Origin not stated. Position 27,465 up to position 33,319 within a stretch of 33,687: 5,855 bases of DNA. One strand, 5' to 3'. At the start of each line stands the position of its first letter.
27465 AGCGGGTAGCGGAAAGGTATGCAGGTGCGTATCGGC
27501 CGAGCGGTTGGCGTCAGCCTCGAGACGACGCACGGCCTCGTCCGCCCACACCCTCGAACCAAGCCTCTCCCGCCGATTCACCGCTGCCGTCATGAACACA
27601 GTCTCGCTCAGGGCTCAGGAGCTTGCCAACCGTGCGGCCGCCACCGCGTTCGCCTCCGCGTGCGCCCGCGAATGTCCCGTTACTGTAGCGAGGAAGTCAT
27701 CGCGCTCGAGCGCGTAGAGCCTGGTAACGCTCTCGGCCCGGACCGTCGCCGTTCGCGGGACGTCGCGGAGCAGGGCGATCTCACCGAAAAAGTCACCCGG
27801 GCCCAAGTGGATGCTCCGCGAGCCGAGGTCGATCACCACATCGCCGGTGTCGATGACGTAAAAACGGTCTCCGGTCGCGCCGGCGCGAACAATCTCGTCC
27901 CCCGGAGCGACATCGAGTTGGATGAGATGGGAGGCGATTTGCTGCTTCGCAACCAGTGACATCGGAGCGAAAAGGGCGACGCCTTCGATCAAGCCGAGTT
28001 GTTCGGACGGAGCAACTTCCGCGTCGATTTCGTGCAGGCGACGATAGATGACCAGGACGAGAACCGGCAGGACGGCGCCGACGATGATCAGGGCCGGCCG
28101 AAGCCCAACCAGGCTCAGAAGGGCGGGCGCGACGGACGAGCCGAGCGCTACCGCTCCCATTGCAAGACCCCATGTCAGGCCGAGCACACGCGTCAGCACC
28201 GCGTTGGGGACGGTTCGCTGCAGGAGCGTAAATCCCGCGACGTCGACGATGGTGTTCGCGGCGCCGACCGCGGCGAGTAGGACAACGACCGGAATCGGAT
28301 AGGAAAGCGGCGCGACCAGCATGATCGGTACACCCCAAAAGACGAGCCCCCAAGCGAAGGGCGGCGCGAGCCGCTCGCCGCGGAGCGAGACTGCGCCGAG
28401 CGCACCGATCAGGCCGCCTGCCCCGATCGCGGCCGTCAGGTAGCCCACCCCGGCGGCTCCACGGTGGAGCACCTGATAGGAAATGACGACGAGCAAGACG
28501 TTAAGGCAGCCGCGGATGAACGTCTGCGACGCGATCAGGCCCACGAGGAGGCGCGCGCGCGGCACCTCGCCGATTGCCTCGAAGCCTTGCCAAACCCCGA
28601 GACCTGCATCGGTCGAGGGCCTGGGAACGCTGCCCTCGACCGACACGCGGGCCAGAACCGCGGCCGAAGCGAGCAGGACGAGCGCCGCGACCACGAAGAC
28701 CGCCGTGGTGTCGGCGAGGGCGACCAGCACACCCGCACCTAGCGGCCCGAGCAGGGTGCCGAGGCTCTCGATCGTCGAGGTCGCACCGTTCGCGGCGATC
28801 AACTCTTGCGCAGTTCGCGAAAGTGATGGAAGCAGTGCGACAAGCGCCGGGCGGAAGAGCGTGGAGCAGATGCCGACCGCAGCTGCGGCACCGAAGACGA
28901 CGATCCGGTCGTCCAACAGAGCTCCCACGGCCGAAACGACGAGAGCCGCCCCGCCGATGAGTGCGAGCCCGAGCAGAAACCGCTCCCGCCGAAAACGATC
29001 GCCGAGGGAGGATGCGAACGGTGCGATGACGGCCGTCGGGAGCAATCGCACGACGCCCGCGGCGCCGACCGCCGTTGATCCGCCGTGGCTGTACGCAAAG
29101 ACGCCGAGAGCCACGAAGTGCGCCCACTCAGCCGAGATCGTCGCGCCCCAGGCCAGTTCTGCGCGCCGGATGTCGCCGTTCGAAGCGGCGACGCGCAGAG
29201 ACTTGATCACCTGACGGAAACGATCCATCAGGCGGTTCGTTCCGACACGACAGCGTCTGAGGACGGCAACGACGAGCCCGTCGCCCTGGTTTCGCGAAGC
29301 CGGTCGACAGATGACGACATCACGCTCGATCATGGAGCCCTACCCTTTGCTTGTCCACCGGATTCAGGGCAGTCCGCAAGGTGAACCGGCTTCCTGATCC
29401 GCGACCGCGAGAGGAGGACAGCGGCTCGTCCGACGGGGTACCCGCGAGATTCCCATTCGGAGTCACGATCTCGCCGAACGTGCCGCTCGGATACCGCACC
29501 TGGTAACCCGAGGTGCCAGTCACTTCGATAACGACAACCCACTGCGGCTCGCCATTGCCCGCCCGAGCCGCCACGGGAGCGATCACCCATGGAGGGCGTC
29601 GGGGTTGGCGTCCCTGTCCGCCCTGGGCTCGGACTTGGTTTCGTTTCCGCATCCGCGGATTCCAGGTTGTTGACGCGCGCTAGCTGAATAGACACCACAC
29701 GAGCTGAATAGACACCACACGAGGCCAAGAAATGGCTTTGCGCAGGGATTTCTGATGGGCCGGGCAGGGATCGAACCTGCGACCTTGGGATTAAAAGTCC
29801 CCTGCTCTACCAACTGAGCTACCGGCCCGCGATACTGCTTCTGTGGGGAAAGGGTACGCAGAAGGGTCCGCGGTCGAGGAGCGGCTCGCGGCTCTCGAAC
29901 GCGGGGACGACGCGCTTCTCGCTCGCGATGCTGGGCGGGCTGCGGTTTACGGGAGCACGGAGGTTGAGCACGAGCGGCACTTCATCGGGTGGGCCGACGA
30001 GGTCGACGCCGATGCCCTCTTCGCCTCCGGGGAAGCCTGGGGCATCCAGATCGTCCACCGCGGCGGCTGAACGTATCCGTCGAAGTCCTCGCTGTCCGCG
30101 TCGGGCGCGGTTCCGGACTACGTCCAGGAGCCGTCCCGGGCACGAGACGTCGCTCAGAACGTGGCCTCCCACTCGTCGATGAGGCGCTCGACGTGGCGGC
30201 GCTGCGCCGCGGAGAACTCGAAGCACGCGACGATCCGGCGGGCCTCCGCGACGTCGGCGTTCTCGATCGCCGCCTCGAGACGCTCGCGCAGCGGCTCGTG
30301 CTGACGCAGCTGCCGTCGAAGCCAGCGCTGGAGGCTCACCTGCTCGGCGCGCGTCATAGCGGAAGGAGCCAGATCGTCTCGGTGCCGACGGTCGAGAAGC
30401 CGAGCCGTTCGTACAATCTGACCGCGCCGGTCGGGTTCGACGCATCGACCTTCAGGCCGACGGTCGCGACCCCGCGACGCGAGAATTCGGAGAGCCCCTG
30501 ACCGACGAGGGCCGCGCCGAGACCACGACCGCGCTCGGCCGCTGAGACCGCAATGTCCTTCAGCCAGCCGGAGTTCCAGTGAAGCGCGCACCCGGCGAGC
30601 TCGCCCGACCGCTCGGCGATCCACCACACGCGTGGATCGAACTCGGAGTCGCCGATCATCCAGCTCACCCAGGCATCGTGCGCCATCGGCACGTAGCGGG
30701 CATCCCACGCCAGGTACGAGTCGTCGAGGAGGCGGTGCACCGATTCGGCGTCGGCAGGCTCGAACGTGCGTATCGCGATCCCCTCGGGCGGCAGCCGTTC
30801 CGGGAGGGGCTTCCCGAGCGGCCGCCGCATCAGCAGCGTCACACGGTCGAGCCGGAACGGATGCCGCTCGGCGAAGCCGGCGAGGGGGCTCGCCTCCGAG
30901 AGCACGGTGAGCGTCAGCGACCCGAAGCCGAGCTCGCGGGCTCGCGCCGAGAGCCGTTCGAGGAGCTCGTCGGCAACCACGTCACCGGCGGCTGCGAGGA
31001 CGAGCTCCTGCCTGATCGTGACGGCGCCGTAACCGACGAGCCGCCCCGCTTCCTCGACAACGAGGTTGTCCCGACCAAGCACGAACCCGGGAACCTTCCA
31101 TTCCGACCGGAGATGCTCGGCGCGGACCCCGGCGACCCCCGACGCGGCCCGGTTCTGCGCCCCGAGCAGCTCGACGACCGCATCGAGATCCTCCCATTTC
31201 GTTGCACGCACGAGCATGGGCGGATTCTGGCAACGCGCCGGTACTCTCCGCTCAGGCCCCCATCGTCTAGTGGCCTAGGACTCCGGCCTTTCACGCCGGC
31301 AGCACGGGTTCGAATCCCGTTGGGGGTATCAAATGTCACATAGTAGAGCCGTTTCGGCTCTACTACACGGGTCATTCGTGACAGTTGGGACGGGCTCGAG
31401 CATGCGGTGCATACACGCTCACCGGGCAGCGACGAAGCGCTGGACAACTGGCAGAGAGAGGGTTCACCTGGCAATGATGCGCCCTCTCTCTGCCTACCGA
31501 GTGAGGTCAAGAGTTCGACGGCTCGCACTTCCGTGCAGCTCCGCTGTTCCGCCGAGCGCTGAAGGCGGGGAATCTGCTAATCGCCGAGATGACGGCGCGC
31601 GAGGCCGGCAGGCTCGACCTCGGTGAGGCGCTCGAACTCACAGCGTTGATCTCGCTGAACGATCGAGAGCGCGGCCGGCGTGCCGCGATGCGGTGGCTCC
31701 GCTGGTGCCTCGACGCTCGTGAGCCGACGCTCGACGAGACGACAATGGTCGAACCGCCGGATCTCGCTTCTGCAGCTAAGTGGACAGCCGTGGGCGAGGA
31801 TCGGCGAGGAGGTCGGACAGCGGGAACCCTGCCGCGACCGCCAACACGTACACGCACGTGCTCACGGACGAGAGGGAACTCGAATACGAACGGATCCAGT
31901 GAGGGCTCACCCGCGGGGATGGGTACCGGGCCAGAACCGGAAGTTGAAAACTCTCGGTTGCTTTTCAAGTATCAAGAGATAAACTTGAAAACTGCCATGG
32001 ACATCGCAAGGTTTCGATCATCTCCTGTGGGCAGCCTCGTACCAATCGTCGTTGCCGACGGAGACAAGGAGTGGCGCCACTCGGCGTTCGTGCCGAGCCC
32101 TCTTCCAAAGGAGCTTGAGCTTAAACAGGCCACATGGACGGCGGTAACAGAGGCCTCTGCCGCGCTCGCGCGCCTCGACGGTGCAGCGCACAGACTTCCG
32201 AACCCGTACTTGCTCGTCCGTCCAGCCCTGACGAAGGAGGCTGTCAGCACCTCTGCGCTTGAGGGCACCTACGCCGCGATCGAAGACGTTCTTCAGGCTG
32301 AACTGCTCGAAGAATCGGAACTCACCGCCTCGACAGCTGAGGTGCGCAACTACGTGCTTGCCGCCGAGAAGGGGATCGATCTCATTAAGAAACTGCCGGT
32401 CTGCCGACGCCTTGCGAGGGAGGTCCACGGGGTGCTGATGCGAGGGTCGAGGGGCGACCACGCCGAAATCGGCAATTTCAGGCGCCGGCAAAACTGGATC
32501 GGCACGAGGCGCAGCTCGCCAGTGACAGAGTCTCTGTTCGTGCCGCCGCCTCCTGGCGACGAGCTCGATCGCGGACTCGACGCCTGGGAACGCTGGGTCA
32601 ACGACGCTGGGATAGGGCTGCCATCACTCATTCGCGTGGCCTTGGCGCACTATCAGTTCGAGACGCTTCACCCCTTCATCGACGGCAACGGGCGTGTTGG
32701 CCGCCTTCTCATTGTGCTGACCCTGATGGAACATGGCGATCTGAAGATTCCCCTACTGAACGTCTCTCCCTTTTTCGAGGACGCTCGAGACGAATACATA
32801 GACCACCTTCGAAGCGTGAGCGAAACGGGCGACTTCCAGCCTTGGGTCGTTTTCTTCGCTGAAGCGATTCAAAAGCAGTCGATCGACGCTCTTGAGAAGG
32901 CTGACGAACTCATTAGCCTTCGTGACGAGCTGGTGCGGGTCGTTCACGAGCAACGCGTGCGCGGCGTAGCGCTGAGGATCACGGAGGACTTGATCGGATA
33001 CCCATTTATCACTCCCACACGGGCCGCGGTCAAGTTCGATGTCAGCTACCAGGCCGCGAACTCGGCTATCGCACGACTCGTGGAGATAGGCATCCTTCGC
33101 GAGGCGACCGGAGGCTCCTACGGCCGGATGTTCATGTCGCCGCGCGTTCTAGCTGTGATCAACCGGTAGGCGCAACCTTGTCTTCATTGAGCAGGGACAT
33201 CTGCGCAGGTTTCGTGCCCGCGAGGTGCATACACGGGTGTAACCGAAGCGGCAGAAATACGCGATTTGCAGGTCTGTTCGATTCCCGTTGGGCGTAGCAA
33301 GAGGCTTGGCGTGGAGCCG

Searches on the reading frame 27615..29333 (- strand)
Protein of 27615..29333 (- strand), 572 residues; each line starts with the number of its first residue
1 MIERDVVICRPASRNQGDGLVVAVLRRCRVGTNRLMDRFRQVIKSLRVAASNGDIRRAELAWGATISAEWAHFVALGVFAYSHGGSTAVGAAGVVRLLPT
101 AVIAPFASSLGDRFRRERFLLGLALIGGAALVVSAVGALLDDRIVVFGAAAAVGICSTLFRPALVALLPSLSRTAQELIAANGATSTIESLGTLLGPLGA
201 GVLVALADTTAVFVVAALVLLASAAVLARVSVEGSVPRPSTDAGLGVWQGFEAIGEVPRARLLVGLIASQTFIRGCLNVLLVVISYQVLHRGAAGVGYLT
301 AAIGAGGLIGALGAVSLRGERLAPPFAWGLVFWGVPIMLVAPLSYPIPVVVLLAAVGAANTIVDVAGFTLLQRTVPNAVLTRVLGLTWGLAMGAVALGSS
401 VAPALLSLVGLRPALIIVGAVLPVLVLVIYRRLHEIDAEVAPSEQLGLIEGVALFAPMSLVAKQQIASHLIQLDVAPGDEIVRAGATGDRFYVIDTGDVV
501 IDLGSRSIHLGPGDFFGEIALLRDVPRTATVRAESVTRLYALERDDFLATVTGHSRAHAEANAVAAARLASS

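Call 3: search_protein_families(library=pfam, proteins=[window:27615-29333:-], max_evalue=0.01)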
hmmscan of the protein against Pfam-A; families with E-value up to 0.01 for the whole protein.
window:27615-29333:- (572 aa): 3 families
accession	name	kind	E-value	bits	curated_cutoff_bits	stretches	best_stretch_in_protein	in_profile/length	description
PF07690.21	MFS_1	-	1.7e-20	73.7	33.4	2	68-386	11-334/347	Major Facilitator Superfamily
PF00027.35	cNMP_binding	-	1.6e-16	60.5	27.5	1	475-550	4-85/89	Cyclic nucleotide-binding domain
PF05977.19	MFS_3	-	5.6e-07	28.8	27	1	87-445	45-408/524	Transmembrane secretion effector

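Call 4: search_protein_families(library=ncbifam, proteins=[window:27615-29333:-], max_evalue=0.01)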
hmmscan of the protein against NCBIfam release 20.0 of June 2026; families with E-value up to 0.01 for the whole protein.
window:27615-29333:- (572 aa): 8 families
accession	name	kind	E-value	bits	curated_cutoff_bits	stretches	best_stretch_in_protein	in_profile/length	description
TIGR00900.1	2A0121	subfamily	1.7e-30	106.6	319.6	1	74-407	20-361/364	H+ Antiporter protein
NF007792.0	PRK10489.1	equivalog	3.5e-15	55.9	324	1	89-435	54-401/419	enterobactin transporter EntS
NF012178.0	tet_MFS_V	exception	1.6e-11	44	640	1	111-429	67-393/409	tetracycline efflux MFS transporter Tet(V)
NF058543.1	ActPatMycb56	equivalog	3.7e-09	35.9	460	1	454-547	3-101/317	acetyltransferase Pat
NF005291.0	PRK06814.1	equivalog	1.6e-07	29.6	1349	1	84-226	49-188/1140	acyl-[ACP]--phospholipid O-acyltransferase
TIGR00880.1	2_A_01_02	superfamily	0.00013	22.1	131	1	100-230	11-137/141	multidrug resistance protein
NF006386.0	PRK08633.1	equivalog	0.00046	18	1221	1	91-430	51-405/1147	acyl-[ACP]--phospholipid O-acyltransferase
NF041163.2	encap_f2b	equivalog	0.00069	18.8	400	1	464-562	89-194/450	family 2B encapsulin nanocompartment shell protein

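Call 32: search_protein_families(library=padloc, proteins=[window:27615-29333:-], max_evalue=0.01)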
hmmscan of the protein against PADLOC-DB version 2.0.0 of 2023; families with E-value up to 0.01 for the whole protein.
window:27615-29333:- (572 aa): 4 families
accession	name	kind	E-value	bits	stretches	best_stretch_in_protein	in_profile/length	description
PDLC00731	Effector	-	2e-07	28.3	1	464-569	34-141/306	TIR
PDLC02371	PycTIR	-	8.2e-07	26.6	1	464-570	31-139/288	-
PDLC00734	PycC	-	2.6e-05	21.5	1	473-557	36-125/374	Pycsar cyclase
PDLC00732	Effector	-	0.002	15.1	1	473-560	39-128/301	TIR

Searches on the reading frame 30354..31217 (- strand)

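Call 12: search_protein_families(library=pfam, proteins=[window:30354-31217:-], max_evalue=0.0001)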
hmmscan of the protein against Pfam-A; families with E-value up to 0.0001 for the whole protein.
window:30354-31217:- (287 aa): 5 families
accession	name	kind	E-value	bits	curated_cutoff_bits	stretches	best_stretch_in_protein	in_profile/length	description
PF00583.31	Acetyltransf_1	-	3e-16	60.2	20.7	1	177-274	22-116/116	Acetyltransferase (GNAT) family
PF13508.13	Acetyltransf_7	-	2.7e-12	47.3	27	1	197-275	4-83/84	Acetyltransferase (GNAT) domain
PF13673.13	Acetyltransf_10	-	1.7e-11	44.6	23.6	1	198-281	33-114/128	Acetyltransferase (GNAT) domain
PF08445.16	FR47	-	1.8e-07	31.5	22.1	1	203-283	8-85/86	FR47-like protein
PF13302.13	Acetyltransf_3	-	5.5e-05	24.3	25.4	0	149-274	4-137/138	Acetyltransferase (GNAT) domain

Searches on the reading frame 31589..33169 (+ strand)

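Call 12: search_protein_families(library=pfam, proteins=[window:31589-33169:+], max_evalue=0.0001)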
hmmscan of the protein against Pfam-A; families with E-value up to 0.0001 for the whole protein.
window:31589-33169:+ (526 aa): 2 families
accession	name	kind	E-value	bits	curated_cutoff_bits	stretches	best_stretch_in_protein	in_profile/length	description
PF13784.11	Fic_N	-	1.4e-21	76.7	26.7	1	184-264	2-82/82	Fic/DOC family N-terminal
PF02661.23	Fic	-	4.1e-15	56.8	24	1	273-378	4-92/93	Fic/DOC family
